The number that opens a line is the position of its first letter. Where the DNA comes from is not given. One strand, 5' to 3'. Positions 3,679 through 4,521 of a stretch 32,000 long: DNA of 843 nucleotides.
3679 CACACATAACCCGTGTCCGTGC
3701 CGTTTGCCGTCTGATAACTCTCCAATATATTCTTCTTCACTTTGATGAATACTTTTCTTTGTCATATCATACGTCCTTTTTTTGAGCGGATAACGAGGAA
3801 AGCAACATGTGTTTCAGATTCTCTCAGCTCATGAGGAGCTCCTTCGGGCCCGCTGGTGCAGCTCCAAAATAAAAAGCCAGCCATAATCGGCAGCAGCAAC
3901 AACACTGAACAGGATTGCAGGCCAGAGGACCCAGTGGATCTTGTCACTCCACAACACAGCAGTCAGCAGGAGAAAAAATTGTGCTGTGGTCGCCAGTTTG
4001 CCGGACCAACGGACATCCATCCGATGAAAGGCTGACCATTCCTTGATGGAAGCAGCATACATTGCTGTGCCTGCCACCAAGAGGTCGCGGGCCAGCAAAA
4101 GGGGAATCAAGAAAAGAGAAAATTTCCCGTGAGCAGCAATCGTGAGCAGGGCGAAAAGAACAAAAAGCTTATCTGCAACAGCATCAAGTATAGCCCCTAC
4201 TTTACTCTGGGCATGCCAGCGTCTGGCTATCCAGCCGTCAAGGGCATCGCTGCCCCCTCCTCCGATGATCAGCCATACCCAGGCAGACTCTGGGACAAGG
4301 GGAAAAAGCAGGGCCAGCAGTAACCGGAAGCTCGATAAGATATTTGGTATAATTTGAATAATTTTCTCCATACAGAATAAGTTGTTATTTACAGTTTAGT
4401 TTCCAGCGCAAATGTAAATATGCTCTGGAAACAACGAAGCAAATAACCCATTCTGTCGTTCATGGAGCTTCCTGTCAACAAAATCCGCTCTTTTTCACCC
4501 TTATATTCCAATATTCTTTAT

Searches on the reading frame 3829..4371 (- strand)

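Call 27: search_protein_families(library=pfam, proteins=[window:3829-4371:-], max_evalue=0.0001)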
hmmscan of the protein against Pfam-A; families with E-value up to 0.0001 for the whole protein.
window:3829-4371:- (180 aa): 1 family
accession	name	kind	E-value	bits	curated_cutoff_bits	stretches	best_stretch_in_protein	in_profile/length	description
PF01066.26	CDP-OH_P_transf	-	9.1e-22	78.5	22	1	7-156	2-150/152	CDP-alcohol phosphatidyltransferase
